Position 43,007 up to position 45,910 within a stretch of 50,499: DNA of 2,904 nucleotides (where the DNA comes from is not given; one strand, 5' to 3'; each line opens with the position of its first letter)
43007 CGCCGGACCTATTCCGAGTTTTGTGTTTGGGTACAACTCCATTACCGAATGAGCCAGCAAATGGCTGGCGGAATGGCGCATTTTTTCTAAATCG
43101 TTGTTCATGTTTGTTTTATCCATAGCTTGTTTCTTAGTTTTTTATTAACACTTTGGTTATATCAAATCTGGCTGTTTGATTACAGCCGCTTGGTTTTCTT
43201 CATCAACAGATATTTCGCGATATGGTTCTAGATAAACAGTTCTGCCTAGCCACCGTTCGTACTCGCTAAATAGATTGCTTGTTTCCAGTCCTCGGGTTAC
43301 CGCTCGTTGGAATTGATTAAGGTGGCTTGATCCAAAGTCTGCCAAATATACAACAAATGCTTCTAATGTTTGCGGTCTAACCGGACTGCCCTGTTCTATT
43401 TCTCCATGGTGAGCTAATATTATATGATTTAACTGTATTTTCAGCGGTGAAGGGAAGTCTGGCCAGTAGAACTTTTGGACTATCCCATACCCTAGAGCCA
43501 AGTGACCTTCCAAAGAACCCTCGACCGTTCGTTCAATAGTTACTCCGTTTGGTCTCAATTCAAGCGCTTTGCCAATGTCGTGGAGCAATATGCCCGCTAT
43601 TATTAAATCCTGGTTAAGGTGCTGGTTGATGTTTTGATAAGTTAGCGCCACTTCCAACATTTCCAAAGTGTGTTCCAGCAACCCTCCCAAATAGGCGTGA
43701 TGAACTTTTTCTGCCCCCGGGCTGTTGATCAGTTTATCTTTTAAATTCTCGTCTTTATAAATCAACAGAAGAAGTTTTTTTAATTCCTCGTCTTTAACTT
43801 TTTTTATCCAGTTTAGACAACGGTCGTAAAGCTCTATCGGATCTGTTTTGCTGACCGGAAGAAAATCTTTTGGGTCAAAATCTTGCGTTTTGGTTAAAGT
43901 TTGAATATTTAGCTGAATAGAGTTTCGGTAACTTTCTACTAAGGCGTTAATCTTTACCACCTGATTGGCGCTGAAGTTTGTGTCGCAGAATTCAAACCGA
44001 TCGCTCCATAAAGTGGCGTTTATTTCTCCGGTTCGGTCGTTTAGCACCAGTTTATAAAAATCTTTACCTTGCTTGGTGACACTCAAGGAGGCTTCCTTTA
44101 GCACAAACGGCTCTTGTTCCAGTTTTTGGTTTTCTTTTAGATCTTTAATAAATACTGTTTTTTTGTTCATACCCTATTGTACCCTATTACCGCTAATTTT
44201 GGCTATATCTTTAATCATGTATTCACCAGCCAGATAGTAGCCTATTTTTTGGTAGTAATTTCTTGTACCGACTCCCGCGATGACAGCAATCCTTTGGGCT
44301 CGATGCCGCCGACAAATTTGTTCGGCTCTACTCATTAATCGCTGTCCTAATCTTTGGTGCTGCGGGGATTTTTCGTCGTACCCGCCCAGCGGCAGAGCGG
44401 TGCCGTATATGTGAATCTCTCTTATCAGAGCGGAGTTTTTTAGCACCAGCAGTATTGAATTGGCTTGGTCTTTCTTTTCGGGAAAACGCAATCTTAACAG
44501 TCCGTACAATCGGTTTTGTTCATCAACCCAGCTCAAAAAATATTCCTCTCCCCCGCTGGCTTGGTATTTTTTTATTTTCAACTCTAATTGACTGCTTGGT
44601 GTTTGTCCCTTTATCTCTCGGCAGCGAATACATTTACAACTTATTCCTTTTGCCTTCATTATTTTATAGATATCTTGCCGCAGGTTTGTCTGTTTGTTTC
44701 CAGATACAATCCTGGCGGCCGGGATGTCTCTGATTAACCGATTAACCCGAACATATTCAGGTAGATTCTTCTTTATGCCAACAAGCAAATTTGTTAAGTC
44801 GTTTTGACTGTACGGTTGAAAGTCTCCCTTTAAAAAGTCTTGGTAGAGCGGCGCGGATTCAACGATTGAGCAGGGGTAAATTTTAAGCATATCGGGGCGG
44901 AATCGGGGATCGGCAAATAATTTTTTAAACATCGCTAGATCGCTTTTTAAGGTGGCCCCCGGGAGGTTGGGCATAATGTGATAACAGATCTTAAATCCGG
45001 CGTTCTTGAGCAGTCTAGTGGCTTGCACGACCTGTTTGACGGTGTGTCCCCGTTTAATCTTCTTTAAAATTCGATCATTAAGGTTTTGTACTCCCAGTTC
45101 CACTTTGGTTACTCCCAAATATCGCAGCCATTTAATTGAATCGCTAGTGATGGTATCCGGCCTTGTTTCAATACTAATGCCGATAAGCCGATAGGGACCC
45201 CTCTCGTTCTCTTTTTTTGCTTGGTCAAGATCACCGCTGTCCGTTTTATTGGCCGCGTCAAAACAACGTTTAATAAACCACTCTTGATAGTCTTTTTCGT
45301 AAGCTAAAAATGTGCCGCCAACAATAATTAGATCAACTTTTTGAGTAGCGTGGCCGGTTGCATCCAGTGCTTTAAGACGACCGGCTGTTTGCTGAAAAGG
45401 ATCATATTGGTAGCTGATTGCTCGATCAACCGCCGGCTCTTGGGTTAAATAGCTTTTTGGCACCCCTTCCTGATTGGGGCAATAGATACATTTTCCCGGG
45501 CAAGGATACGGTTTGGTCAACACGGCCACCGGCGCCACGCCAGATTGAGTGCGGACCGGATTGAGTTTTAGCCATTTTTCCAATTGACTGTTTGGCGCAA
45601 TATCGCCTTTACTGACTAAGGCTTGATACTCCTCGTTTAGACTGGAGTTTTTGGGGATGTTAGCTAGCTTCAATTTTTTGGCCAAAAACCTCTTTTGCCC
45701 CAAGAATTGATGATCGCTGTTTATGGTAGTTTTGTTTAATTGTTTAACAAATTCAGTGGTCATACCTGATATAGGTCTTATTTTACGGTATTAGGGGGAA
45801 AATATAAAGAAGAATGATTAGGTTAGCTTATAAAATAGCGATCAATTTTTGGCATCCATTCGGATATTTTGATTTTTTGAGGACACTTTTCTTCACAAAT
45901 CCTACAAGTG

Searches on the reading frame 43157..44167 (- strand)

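Call 92: search_protein_families(library=pfam, proteins=[window:43157-44167:-], max_evalue=0.00001)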
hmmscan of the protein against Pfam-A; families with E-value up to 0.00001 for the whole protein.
window:43157-44167:- (336 aa): 2 families
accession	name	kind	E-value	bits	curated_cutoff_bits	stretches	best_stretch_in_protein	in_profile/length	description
PF01966.28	HD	-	1.1e-13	51.9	22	1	164-277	2-111/116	HD domain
PF01336.31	tRNA_anti-codon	-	1.7e-06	28.3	27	1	31-92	11-73/75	OB-fold nucleic acid binding domain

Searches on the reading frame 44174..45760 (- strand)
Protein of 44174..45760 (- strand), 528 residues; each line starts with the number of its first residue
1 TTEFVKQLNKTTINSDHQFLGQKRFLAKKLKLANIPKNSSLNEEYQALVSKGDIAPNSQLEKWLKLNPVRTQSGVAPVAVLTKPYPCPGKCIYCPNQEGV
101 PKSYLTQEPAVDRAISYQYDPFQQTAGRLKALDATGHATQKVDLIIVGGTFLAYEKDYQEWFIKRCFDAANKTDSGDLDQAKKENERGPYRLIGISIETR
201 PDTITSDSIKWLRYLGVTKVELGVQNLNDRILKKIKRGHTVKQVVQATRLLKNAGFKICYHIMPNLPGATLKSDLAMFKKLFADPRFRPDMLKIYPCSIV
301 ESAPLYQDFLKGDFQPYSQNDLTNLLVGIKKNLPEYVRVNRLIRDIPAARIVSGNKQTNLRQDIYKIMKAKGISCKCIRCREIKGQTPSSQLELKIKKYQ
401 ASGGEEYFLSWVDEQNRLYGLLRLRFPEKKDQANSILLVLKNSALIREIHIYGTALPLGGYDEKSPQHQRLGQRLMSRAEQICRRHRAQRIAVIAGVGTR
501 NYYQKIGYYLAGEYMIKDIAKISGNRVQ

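Call 92: search_protein_families(library=pfam, proteins=[window:44174-45760:-], max_evalue=0.00001)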
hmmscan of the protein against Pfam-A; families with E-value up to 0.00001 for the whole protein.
window:44174-45760:- (528 aa): 2 families
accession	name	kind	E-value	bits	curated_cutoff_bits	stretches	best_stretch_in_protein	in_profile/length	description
PF04055.27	Radical_SAM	-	6.2e-18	66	29.5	1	87-272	7-157/166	Radical SAM superfamily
PF16199.10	Radical_SAM_C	-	8.5e-18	64.7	31.9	1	289-368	1-83/85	Radical_SAM C-terminal domain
